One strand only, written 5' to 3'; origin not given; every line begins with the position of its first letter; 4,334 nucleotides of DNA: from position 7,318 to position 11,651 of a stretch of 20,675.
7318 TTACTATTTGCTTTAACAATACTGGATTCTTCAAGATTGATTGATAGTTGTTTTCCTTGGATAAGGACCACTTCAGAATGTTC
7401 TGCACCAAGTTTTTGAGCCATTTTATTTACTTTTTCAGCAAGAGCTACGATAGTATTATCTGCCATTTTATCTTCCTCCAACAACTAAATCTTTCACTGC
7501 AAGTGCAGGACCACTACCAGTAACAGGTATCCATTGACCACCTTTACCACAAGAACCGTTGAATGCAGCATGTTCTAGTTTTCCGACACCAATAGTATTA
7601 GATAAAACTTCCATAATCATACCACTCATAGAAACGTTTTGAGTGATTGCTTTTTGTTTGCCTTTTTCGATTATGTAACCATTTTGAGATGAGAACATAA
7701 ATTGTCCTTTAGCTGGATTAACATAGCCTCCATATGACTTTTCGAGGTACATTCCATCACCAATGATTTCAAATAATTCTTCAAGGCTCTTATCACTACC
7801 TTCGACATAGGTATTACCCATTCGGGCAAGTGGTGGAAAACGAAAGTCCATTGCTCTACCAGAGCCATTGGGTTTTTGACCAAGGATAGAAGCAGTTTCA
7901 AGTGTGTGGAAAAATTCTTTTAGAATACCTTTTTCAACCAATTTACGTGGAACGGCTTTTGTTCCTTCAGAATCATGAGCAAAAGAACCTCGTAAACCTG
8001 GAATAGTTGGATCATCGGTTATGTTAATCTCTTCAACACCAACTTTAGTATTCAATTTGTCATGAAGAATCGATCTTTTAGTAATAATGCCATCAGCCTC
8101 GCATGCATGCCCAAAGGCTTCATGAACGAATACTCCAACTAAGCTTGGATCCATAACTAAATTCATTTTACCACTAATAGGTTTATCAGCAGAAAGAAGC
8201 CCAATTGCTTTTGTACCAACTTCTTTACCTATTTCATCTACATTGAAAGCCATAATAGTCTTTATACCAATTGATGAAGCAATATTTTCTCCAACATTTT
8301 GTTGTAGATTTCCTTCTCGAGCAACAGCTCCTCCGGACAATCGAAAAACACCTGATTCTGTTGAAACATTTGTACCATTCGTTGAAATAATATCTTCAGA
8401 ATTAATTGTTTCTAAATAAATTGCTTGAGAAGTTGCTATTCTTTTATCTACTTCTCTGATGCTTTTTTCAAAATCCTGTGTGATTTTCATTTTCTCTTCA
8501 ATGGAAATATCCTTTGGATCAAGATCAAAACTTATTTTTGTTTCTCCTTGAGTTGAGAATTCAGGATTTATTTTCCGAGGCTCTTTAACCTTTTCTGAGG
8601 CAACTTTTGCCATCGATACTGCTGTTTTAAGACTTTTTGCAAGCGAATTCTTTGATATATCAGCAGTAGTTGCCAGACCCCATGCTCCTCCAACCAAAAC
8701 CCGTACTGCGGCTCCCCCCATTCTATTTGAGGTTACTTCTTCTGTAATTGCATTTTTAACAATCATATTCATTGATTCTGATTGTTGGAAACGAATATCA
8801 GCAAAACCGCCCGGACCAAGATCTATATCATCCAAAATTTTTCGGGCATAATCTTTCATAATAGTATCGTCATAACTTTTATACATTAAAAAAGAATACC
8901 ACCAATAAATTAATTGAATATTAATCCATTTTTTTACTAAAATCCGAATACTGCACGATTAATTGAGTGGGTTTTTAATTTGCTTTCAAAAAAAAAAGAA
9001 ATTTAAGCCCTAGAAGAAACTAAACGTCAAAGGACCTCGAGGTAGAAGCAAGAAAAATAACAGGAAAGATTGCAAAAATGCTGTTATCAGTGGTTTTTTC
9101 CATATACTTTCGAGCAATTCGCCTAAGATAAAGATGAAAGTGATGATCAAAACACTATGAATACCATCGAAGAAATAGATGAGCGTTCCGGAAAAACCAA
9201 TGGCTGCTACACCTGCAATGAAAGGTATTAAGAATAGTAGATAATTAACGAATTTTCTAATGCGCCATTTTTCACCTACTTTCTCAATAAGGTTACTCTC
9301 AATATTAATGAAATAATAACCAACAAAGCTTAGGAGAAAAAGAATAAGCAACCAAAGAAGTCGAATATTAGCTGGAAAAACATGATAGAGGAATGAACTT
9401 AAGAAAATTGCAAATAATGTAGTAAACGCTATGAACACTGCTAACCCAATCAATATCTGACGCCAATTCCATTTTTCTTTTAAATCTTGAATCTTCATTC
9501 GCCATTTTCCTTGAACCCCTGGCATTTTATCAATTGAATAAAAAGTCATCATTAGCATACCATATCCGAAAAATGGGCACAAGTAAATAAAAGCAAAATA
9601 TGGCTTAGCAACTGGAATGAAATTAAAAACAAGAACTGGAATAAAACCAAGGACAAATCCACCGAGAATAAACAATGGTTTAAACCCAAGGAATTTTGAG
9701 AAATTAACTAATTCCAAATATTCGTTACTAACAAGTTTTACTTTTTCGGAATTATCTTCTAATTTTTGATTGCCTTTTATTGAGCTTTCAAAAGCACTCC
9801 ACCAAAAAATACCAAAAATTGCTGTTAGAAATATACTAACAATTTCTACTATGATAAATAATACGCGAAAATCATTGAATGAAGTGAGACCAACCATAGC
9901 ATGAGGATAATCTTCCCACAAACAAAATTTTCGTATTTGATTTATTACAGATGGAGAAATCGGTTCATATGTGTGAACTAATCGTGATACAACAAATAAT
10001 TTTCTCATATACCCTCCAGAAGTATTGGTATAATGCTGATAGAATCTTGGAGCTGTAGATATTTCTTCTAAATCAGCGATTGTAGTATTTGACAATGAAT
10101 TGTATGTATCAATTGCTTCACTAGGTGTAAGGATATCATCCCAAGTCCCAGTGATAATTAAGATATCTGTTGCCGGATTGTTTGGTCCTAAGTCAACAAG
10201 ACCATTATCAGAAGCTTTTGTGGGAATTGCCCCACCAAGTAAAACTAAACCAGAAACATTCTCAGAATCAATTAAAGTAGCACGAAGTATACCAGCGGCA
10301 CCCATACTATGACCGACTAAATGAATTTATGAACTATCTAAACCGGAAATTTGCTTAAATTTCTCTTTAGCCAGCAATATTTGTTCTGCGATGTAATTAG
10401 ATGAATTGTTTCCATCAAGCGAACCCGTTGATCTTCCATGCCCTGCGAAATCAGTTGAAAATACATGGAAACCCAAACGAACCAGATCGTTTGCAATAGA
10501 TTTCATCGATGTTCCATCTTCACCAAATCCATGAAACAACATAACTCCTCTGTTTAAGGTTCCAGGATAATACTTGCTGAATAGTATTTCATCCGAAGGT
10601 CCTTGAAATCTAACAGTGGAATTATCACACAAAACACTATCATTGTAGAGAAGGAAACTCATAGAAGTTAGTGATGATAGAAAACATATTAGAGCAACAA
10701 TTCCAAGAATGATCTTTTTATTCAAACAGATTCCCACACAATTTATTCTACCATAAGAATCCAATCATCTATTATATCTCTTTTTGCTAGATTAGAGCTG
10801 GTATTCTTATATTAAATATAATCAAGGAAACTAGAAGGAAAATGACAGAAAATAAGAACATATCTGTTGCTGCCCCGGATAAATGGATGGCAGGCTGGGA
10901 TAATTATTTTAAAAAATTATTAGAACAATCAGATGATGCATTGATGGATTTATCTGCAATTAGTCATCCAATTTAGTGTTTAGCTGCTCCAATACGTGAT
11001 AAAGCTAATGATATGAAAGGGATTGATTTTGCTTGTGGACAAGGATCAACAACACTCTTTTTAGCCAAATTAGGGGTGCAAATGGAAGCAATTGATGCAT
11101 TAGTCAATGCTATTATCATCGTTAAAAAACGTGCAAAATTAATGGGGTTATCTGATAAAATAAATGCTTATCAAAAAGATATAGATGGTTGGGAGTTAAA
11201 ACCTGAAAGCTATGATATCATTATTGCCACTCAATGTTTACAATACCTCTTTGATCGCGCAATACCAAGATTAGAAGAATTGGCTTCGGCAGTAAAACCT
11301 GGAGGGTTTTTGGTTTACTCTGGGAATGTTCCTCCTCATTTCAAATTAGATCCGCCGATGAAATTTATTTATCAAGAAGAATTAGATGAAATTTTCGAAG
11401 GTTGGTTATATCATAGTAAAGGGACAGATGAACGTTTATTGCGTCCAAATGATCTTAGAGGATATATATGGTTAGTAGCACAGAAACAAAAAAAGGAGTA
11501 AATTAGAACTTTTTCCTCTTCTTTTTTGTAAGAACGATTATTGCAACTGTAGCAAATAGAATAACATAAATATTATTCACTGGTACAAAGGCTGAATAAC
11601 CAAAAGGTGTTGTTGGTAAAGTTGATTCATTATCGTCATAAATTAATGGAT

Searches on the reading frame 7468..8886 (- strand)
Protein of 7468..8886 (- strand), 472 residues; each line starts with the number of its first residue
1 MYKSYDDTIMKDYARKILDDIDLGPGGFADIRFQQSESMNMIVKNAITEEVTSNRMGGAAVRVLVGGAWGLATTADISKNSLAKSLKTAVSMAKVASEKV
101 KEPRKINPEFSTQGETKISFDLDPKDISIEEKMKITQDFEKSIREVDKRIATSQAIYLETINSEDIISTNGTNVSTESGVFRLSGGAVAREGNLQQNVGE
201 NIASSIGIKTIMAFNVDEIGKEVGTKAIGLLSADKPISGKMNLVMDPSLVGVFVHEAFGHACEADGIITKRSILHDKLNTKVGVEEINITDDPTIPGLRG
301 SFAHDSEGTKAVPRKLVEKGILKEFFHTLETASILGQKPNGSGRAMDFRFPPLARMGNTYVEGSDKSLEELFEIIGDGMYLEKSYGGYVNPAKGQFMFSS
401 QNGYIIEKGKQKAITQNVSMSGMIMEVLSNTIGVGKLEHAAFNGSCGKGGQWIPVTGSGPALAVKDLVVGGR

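Call 16: search_protein_families(library=pfam, proteins=[window:7468-8886:-], max_evalue=0.001)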
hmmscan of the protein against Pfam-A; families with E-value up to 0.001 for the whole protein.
window:7468-8886:- (472 aa): 3 families
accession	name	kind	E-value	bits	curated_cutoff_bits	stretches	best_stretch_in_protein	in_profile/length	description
PF19289.4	PmbA_TldD_3rd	-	9.7e-56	188.8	22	1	238-471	1-220/220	PmbA/TldA metallopeptidase C-terminal domain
PF01523.21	PmbA_TldD_1st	-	9.2e-14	51.8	20.9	1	29-93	1-65/65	PmbA/TldA metallopeptidase domain 1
PF19290.4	PmbA_TldD_2nd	-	1.8e-10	41.7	20.9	1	123-231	2-109/109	PmbA/TldA metallopeptidase central domain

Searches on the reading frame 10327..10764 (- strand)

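Call 16: search_protein_families(library=pfam, proteins=[window:10327-10764:-], max_evalue=0.001)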
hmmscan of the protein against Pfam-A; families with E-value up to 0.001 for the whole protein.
window:10327-10764:- (145 aa): 2 families
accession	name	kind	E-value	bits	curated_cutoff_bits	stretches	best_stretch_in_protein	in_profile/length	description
PF12146.15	Hydrolase_4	-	1.2e-08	35.1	27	1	74-115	7-48/239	Serine aminopeptidase, S33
PF00561.26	Abhydrolase_1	-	3.5e-06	27.3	25.8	1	74-136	3-66/245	alpha/beta hydrolase fold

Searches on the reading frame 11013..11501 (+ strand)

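Call 16: search_protein_families(library=pfam, proteins=[window:11013-11501:+], max_evalue=0.001)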
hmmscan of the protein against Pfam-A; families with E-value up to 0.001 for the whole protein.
window:11013-11501:+ (162 aa): 8 families
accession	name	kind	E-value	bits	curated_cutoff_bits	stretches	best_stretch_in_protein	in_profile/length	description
PF13649.12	Methyltransf_25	-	1.7e-12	48.3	27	1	5-98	3-97/97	Methyltransferase domain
PF03848.20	TehB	-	3.4e-11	43.4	20.4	1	2-132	33-164/193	Tellurite resistance protein TehB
PF08241.18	Methyltransf_11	-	2e-10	41.6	21.2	1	5-101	2-94/95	Methyltransferase domain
PF13847.12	Methyltransf_31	-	2.5e-10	40.7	27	1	2-116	6-128/145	Methyltransferase domain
PF08242.18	Methyltransf_12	-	1.4e-09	39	30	1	4-100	1-98/98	Methyltransferase domain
PF13489.12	Methyltransf_23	-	6.6e-08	32.9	27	1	2-103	25-117/164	Methyltransferase domain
PF05401.17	NodS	-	0.00074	19.8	24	0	5-98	49-140/201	Nodulation protein S (NodS)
PF05175.20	MTS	-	0.00083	19.5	23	0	2-71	34-103/170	Methyltransferase small domain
